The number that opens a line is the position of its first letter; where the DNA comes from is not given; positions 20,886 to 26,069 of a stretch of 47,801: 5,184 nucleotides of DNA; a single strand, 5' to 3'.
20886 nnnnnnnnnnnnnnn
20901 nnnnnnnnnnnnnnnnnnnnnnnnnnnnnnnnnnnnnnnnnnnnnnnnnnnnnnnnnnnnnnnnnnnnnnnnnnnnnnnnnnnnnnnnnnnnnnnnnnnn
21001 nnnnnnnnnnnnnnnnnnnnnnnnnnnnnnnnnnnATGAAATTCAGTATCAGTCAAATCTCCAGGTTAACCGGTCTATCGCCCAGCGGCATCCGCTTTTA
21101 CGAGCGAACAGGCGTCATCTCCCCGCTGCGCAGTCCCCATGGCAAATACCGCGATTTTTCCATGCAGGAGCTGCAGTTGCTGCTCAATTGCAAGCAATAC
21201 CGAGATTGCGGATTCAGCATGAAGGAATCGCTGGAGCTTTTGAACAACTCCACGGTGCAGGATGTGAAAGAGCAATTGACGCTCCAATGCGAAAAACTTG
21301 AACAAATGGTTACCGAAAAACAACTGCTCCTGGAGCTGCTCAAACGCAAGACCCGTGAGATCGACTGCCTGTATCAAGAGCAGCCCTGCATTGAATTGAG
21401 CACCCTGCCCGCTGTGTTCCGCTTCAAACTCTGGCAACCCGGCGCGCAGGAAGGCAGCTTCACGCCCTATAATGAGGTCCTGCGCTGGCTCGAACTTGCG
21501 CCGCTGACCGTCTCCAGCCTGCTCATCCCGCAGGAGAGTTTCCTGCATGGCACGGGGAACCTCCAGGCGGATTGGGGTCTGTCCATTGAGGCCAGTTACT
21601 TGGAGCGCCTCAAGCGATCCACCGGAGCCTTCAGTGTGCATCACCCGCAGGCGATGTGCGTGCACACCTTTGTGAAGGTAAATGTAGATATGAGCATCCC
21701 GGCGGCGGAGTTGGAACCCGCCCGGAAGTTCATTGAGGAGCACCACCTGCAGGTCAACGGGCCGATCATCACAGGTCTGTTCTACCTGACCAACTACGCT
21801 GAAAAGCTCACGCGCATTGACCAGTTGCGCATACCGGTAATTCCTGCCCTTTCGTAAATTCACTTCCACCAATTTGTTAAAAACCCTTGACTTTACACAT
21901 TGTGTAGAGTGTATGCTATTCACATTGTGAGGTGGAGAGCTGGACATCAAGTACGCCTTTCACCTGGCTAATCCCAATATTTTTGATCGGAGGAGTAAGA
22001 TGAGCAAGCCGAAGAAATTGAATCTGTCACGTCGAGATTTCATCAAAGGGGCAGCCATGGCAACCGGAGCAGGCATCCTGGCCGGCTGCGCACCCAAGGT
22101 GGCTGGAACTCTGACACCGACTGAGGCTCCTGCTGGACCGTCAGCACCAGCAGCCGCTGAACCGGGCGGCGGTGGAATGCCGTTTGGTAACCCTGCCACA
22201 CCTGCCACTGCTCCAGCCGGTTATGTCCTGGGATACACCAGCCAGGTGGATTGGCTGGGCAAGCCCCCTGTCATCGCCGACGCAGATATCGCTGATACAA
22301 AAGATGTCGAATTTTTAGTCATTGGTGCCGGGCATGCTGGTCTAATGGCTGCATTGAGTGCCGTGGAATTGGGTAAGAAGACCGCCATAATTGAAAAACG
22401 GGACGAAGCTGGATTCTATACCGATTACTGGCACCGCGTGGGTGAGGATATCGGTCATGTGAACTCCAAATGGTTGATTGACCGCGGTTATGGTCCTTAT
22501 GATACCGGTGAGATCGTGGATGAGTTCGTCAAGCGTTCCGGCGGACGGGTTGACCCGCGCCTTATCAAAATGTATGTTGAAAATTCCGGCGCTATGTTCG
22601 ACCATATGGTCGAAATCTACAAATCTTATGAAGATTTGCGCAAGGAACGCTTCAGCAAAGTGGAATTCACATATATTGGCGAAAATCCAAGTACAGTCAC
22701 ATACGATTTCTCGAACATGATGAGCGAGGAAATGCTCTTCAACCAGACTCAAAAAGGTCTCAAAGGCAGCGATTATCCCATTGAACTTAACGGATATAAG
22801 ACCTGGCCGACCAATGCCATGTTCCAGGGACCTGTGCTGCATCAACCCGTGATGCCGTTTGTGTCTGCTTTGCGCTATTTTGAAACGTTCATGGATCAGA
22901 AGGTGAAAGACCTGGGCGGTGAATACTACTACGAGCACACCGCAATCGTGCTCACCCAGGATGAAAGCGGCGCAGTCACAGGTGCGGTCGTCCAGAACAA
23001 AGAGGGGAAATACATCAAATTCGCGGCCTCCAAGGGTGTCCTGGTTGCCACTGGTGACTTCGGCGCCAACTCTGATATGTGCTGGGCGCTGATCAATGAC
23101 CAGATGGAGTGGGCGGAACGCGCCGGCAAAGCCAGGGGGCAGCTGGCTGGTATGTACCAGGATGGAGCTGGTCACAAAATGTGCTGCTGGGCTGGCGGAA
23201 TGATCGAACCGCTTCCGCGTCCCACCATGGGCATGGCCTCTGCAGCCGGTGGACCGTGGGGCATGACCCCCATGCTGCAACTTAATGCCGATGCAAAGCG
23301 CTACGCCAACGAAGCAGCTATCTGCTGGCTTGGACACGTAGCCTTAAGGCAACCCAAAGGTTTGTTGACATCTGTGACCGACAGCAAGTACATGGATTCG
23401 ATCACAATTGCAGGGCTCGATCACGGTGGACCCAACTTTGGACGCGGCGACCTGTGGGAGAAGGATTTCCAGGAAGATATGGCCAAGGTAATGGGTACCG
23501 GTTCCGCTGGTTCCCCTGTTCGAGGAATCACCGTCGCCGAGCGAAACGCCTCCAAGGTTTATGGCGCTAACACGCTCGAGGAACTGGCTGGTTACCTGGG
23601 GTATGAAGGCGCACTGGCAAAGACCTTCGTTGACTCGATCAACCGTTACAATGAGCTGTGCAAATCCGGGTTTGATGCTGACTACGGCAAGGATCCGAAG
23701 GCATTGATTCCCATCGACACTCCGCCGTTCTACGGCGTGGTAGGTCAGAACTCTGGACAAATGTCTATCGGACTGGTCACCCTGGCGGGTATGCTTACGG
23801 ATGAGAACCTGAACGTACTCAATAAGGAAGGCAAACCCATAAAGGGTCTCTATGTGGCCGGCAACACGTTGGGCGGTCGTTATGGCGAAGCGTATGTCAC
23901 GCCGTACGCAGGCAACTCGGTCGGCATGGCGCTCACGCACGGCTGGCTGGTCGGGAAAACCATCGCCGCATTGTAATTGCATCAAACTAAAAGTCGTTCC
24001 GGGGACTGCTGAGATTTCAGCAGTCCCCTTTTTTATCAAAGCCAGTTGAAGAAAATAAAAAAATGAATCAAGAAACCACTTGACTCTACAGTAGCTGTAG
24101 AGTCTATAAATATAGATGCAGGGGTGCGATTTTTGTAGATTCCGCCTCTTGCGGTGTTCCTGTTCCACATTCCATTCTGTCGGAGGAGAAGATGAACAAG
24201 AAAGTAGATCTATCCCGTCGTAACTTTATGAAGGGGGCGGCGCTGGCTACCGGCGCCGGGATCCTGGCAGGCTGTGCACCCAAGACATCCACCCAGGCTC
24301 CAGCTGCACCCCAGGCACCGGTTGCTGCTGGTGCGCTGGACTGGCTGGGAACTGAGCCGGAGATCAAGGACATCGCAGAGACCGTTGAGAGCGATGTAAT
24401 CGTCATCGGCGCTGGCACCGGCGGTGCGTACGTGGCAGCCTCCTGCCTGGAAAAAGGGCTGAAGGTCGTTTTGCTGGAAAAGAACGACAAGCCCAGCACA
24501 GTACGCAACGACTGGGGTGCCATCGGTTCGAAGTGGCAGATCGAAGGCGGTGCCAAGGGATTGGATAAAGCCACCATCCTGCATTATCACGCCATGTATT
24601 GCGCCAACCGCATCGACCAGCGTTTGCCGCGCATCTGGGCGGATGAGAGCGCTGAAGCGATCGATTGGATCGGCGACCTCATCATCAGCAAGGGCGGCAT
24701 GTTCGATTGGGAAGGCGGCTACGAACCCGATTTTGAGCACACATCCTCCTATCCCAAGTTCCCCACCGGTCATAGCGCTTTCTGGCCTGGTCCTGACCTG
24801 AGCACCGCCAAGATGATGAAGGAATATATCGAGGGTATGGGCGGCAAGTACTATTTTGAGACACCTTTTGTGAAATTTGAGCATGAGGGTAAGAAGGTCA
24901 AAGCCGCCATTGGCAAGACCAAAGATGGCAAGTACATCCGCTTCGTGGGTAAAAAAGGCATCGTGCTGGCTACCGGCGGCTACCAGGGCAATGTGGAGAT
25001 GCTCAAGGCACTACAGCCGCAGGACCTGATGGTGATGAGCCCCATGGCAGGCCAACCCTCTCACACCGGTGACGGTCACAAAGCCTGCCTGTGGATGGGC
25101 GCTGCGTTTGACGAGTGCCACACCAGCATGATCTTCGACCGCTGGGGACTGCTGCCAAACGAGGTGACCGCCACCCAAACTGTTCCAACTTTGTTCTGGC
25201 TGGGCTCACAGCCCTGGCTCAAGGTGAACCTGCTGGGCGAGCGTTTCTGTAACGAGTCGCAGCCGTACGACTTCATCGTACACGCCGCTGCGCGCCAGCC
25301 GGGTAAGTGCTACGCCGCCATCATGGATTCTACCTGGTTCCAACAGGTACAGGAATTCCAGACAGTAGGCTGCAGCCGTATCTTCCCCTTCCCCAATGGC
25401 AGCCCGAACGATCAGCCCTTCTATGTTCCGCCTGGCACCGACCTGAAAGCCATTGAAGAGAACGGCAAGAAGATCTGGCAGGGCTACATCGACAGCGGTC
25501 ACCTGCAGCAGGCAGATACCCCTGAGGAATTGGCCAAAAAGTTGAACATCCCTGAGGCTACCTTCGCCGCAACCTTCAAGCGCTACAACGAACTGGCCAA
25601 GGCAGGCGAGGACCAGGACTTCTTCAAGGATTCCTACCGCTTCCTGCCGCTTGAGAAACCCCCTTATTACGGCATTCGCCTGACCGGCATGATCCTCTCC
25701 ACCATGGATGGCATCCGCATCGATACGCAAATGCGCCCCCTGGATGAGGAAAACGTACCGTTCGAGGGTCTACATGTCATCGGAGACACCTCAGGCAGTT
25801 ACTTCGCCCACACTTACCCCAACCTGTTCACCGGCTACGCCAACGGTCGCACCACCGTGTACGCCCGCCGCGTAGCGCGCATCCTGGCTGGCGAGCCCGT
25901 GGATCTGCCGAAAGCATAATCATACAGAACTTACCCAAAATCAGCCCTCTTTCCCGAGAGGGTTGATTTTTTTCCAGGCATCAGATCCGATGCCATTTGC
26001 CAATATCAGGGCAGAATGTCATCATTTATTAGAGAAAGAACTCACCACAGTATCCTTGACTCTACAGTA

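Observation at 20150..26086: One 21-bp dyad, four copies: twin MerR/GyrI-like regulators wired to three 19-bp-spacer promoters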

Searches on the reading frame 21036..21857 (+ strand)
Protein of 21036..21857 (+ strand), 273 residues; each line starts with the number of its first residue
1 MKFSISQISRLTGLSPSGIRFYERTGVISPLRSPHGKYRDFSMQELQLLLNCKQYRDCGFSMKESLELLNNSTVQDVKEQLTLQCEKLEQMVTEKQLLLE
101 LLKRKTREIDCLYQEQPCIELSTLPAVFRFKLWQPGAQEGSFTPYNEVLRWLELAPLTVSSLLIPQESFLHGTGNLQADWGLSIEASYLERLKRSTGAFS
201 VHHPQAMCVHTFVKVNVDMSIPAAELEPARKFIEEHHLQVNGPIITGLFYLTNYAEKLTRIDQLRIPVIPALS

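Call 7: search_protein_families(library=pfam, proteins=[window:21036-21857:+], max_evalue=0.01)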
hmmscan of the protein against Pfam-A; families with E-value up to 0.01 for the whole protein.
window:21036-21857:+ (273 aa): 2 families
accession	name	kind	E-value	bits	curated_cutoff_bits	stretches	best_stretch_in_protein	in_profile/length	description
PF13411.12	MerR_1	-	2e-11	44.2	21.6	1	3-70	1-67/69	MerR HTH family regulatory protein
PF00376.29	MerR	-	1.9e-08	34.4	28.2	1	4-39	1-36/38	MerR family regulatory protein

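Call 8: search_protein_families(library=ncbifam, proteins=[window:21036-21857:+], max_evalue=0.01)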
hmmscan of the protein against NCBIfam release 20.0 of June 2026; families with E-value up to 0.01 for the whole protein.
window:21036-21857:+ (273 aa): 14 families
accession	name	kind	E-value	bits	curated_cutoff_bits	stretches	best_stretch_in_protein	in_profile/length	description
TIGR02044.1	CueR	equivalog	2.1e-13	50.5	147.4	1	4-103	2-106/127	Cu(I)-responsive transcriptional regulator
NF041849.1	trans_regNmlR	equivalog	3.5e-11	43.2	175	1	5-109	3-109/117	stress response transcriptional regulator NmlR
NF007590.0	PRK10227.1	equivalog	8.8e-11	42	244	1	4-96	2-99/135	Cu(I)-responsive transcriptional regulator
TIGR02051.1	MerR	equivalog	1.2e-08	35.2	150.85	1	5-105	2-105/124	mercury resistance transcriptional regulator MerR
NF007069.0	PRK09514.1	equivalog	4.8e-08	33.1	143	1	3-104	2-109/141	Zn(2+)-responsive transcriptional regulator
NF047375.1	HeatShock_HspR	equivalog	1e-07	31.8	105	1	3-87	4-85/92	heat shock protein transcriptional repressor HspR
NF053782.1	ChlnTransRegdde3219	equivalog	5e-07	29.5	450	1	2-90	6-97/278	choline utilization transcriptional activator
TIGR02043.1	ZntR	equivalog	7.6e-07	29.3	167.95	1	3-104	2-109/131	Zn(2+)-responsive transcriptional regulator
NF053740.1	TransRegTnrAGPos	equivalog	8.8e-07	29.1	140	1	4-71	14-80/108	hypothetical protein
NF050798.1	TF_FtsR_Actino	equivalog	2.7e-05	24.4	150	1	14-49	17-51/223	transcriptional regulator FtsR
NF047377.1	heat_HspR_dupli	exception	3.8e-05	23.3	300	1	5-97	8-101/214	heat shock protein transcriptional repressor HspR, fused homodimer type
TIGR02047.1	CadR-PbrR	equivalog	0.0001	22.3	151.45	1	5-105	3-108/127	Cd(II)/Pb(II)-responsive transcriptional regulator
NF010315.0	PRK13752.1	subfamily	0.00018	21.6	261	1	4-95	9-99/144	mercury resistance transcriptional regulator MerR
TIGR01950.1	SoxR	equivalog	0.0018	18.1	116.9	1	3-71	2-69/142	redox-sensitive transcriptional activator SoxR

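Call 74: predict_structure(alignment_id=A3)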
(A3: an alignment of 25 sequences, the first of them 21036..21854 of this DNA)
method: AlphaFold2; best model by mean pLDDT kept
length: 273 residues; sequences in the alignment: 25
mean_pLDDT: 89.4   pTM: 0.76
mean pLDDT of the five models: 89.4, 89.2, 88.9, 88.0, 86.4
residues with pLDDT >= 90: 160; 70-90: 99; 50-70: 14; < 50: 0
segments of 3 or more residues with pLDDT < 50: none
pLDDT, mean of each block of 10 residues (from residue 1): 83 88 84 66 87 90 87 86 93 95 87 74 95 90 92 94 96 94 95 86 96 92 95 96 94 85 96 72
secondary structure, 60 per line:
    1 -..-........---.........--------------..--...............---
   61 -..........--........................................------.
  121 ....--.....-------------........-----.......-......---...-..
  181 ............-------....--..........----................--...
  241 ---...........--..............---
elements in order: H5-12 H16-24 H43-57 H62-71 H74-113 E120-124 E127-131 H145-152 E158-164 H166-171 E175-177 E179-185 H186-192 E200-203 E206-215 E220-222 H223-235 E238-240 E244-254 E257-270

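Call 76: fold_search(model_id=the predicted structure, library=pdb)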
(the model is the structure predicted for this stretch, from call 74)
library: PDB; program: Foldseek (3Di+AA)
matches with E <= 10: 647; with E <= 0.001: 36
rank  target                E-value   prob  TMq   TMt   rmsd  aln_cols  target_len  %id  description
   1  3q1m_A                2.9e-11  1.00  0.58  0.57   5.9       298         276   13  Crystal Structure of BmrR Dimer bound to DNA and the ligand 4-amino-quinaldine (released 2011-06-15)
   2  3d6y_A                1.6e-10  1.00  0.57  0.57   6.0       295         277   14  Crystal structure of R275E mutant of BMRR bound to DNA and berberine (released 2008-08-26)
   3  3d71_A                1.9e-10  1.00  0.47  0.47   7.4       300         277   13  Crystal structure of E253Q BMRR bound to 22 base pair promoter site (released 2008-08-26)
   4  3q5s_A                2.1e-10  1.00  0.51  0.51   6.9       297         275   12  Crystal structure of BmrR bound to Acetylcholine (released 2011-06-15)
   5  3d70_A                2.8e-10  1.00  0.56  0.55   6.2       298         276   14  Crystal structure of E253A mutant of BMRR bound to 22-bp oligonucleotide (released 2008-08-26)
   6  3iao                  6.8e-10  1.00  0.54  0.54   6.8       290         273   14  Conformational plasticity of the coiled coil domain of BmrR is required for bmr promoter binding-the unliganded structur (released 2010-04-14)
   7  1exi_A                6.8e-10  1.00  0.49  0.49   7.4       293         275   13  CRYSTAL STRUCTURE OF TRANSCRIPTION ACTIVATOR BMRR, FROM B. SUBTILIS, BOUND TO 21 BASE PAIR BMR OPERATOR AND TPSB (released 2001-01-24)
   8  7ckq_G                3.1e-09  1.00  0.60  0.59   5.8       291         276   15  The cryo-EM structure of B. subtilis BmrR transcription activation complex (released 2020-12-16)
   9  5xql                  5.1e-09  1.00  0.32  0.33  19.0       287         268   14  Crystal structure of a Pseudomonas aeruginosa transcriptional regulator (released 2017-06-28)
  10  5xbt_A                7.6e-09  1.00  0.32  0.32  19.3       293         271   15  The structure of BrlR bound to c-di-GMP (released 2018-05-02)
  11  5xbw_B                2.1e-08  1.00  0.31  0.31  19.9       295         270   16  The structure of BrlR (released 2018-05-02)
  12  6xl5_G                2.2e-08  1.00  0.36  0.37  14.8       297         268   13  Cryo-EM structure of EcmrR-RNAP-promoter open complex (EcmrR-RPo) (released 2021-04-07)
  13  5yc9_B                6.1e-08  1.00  0.31  0.33  19.2       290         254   15  Crystal structure of a Pseudomonas aeruginosa transcriptional regulator (released 2019-03-20)
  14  5xbw_A                6.8e-08  1.00  0.32  0.33  18.7       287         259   16  The structure of BrlR (released 2018-05-02)
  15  5yc9_A                9.1e-06  1.00  0.32  0.34  18.7       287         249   15  Crystal structure of a Pseudomonas aeruginosa transcriptional regulator (released 2019-03-20)
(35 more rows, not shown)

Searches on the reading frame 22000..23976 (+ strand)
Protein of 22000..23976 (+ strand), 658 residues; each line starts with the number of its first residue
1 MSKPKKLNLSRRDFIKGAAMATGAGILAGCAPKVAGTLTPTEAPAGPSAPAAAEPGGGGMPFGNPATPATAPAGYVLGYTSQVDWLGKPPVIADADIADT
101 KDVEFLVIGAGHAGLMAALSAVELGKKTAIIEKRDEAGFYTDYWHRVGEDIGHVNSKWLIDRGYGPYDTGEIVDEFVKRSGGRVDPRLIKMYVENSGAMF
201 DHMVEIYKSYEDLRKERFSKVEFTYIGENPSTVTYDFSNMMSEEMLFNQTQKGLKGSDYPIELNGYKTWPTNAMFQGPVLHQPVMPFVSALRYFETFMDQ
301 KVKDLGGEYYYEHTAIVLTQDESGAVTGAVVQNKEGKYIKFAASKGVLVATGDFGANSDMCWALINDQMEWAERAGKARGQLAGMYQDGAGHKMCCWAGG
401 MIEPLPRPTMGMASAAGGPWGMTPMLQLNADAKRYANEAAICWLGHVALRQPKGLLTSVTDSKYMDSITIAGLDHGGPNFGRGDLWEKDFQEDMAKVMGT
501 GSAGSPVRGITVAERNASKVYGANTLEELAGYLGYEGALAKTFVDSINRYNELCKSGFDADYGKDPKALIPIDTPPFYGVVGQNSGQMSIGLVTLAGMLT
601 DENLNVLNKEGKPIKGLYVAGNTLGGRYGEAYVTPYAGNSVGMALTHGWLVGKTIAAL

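Call 7: search_protein_families(library=pfam, proteins=[window:22000-23976:+], max_evalue=0.01)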
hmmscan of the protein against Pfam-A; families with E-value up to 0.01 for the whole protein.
window:22000-23976:+ (658 aa): 11 families
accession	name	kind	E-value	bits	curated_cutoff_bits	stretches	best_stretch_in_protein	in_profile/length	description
PF00890.30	FAD_binding_2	-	3.4e-29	102.7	20.4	1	106-639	3-412/414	FAD binding domain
PF12831.13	FAD_oxidored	-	4.3e-06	26.7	27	1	106-138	3-35/416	FAD dependent oxidoreductase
PF01266.30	DAO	-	8.8e-06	25.9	27.9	1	105-139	2-36/353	FAD dependent oxidoreductase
PF03486.20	HI0933_like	-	1.9e-05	24.7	50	1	105-138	3-36/244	HI0933-like protein Rossmann domain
PF13450.12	NAD_binding_8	-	4.5e-05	24.1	21.9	1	107-146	1-40/68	NAD(P)-binding Rossmann-like domain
PF01134.28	GIDA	-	5.1e-05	22.9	22.1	1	106-133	3-31/391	Glucose inhibited division protein A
PF10518.14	TAT_signal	-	9.4e-05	22.6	22.7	1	8-28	1-21/21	TAT (twin-arginine translocation) pathway signal sequence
PF01262.27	AlaDh_PNT_C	-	0.00032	20.6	23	1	95-137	21-63/214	Alanine dehydrogenase/PNT, C-terminal domain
PF07992.20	Pyr_redox_2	-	0.00076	19.4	26.1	1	106-135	4-33/291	Pyridine nucleotide-disulphide oxidoreductase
PF00070.33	Pyr_redox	-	0.0027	18.6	22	0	106-137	3-34/82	Pyridine nucleotide-disulphide oxidoreductase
PF01494.25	FAD_binding_3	-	0.0042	16.8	22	1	103-136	2-35/349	FAD binding domain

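Call 8: search_protein_families(library=ncbifam, proteins=[window:22000-23976:+], max_evalue=0.01)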
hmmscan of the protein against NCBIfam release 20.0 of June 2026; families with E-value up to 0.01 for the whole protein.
window:22000-23976:+ (658 aa): 48 families (the best 25 are shown)
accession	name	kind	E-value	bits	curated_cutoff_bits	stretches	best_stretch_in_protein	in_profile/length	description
NF053717.1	VnlPnlRedVprA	equivalog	9.5e-35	120.3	600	2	297-656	136-479/481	vinyl phenol reductase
NF005510.0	PRK07121.1-3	subfamily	3.2e-29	102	481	3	523-656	359-487/492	FAD-binding protein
NF009478.0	PRK12844.1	equivalog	1.2e-27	96.5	789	3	520-656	408-549/559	3-ketosteroid-delta-1-dehydrogenase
NF009473.0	PRK12835.1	subfamily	9.5e-25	87.1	837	3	520-657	427-568/585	FAD-binding protein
TIGR01813.1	flavo_cyto_c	subfamily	1.4e-23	83.3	285.45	3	519-652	319-443/444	flavocytochrome c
NF006130.0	PRK08274.1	equivalog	3.7e-22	78.8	369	2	517-654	319-457/467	FAD-dependent tricarballylate dehydrogenase TcuA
NF009476.0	PRK12839.1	equivalog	9.4e-22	76.9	940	3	555-657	472-566/572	FAD-dependent oxidoreductase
NF005508.0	PRK07121.1-1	equivalog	2.6e-20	72.5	537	2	299-440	183-323/497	FAD-binding protein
NF004789.0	PRK06134.1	subfamily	3.3e-20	72.2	747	2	523-656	429-568/581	FAD-dependent oxidoreductase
NF009479.0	PRK12845.1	equivalog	1.1e-19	70.2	793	2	516-656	419-564/566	3-ketosteroid-delta-1-dehydrogenase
NF009474.0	PRK12837.1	equivalog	1.6e-19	70.1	675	2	517-650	369-503/513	FAD-binding protein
NF005064.0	PRK06481.1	equivalog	1.2e-18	67.1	542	2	520-654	375-498/506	flavocytochrome c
NF009477.0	PRK12843.1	equivalog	2.2e-18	66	758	2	520-651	428-564/578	FAD-dependent oxidoreductase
NF005882.1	PRK07843.1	equivalog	2.7e-18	65.7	788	3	517-653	404-545/547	3-oxosteroid 1-dehydrogenase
NF005511.0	PRK07121.1-4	equivalog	4.8e-18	64.9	466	2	521-634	409-521/553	FAD-binding protein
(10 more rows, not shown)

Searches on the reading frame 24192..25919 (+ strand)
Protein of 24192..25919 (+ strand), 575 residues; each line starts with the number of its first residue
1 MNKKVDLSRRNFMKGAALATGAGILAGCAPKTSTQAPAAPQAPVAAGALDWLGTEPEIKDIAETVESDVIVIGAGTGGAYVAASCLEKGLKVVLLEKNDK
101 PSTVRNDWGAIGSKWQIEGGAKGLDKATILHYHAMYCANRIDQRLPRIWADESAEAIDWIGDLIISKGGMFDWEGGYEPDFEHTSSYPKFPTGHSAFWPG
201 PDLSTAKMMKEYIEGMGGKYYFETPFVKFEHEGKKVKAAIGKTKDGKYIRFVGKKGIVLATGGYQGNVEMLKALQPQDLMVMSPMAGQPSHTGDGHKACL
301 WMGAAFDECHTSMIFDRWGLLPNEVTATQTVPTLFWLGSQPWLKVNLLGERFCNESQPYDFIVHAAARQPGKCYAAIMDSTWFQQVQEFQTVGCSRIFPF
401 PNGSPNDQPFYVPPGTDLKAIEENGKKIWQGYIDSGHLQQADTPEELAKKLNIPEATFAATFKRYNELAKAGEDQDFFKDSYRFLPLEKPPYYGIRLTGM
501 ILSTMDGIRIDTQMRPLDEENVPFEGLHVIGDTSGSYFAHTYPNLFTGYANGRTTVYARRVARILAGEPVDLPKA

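Call 7: search_protein_families(library=pfam, proteins=[window:24192-25919:+], max_evalue=0.01)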
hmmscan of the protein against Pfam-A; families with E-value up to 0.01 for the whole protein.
window:24192-25919:+ (575 aa): 11 families
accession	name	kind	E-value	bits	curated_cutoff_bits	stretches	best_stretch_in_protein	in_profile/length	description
PF00890.30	FAD_binding_2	-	1.2e-31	110.8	20.4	1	68-543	1-408/414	FAD binding domain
PF01266.30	DAO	-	1.1e-11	45.4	27.9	1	68-292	1-231/353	FAD dependent oxidoreductase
PF13450.12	NAD_binding_8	-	6.4e-05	23.6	21.9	1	71-102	1-32/68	NAD(P)-binding Rossmann-like domain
PF10518.14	TAT_signal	-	8.7e-05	22.7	22.7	1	6-26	1-21/21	TAT (twin-arginine translocation) pathway signal sequence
PF03486.20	HI0933_like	-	0.00012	22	50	1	68-101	2-35/244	HI0933-like protein Rossmann domain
PF12831.13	FAD_oxidored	-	0.00013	21.8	27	1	68-99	1-32/416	FAD dependent oxidoreductase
PF01946.23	Thi4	-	0.00015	21.6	26.2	1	57-98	8-50/235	Thi4 family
PF07992.20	Pyr_redox_2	-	0.00023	21.1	26.1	1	68-99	2-33/291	Pyridine nucleotide-disulphide oxidoreductase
PF01494.25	FAD_binding_3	-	0.00031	20.5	22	0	67-102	2-37/349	FAD binding domain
PF02737.24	3HCDH_N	-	0.0062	16.9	22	0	69-100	2-33/180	3-hydroxyacyl-CoA dehydrogenase, NAD binding domain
PF05834.18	Lycopene_cycl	-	0.0082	15.7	23.4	0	68-108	1-44/380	Lycopene cyclase protein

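Call 8: search_protein_families(library=ncbifam, proteins=[window:24192-25919:+], max_evalue=0.01)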
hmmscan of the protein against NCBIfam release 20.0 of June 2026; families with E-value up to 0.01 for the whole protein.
window:24192-25919:+ (575 aa): 54 families (the best 25 are shown)
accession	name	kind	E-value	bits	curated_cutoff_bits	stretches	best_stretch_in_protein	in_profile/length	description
NF053717.1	VnlPnlRedVprA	equivalog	4.4e-42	144.5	600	2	232-558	161-470/481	vinyl phenol reductase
TIGR01813.1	flavo_cyto_c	subfamily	6.2e-37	127.4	285.45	2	68-389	1-311/444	flavocytochrome c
NF009477.0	PRK12843.1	equivalog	2.1e-35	122.2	758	3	425-564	415-567/578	FAD-dependent oxidoreductase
NF009478.0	PRK12844.1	equivalog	8.7e-35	120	789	3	426-545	396-530/559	3-ketosteroid-delta-1-dehydrogenase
NF009473.0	PRK12835.1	subfamily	1.3e-33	116.4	837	1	232-543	244-546/585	FAD-binding protein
NF005882.1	PRK07843.1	equivalog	5.9e-32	110.8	788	3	426-543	395-527/547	3-oxosteroid 1-dehydrogenase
NF009479.0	PRK12845.1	equivalog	1.8e-30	105.9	793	2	427-552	412-552/566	3-ketosteroid-delta-1-dehydrogenase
NF004789.0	PRK06134.1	subfamily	2.3e-30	105.7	747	3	431-568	419-570/581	FAD-dependent oxidoreductase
NF005064.0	PRK06481.1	equivalog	1.7e-26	93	542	3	423-538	361-475/506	flavocytochrome c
NF005510.0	PRK07121.1-3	subfamily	2e-26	92.8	481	2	65-393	21-354/492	FAD-binding protein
NF009476.0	PRK12839.1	equivalog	2.7e-25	88.6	940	2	215-544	226-545/572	FAD-dependent oxidoreductase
NF053677.1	Desat2ChcC2Cyan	equivalog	7.6e-25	87.3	900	2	432-566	405-552/558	4-oxocyclohex-2-ene-1-carboxylate 5-dehydrogenase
NF009474.0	PRK12837.1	equivalog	2.1e-24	86.3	675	2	431-544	365-489/513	FAD-binding protein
NF006130.0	PRK08274.1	equivalog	4.1e-24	85.2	369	2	439-544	323-440/467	FAD-dependent tricarballylate dehydrogenase TcuA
NF053676.1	4oxCHCAChcC1Cy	equivalog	3e-23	82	1000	2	436-544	383-507/528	4-oxocyclohexanecarboxylate 2-dehydrogenase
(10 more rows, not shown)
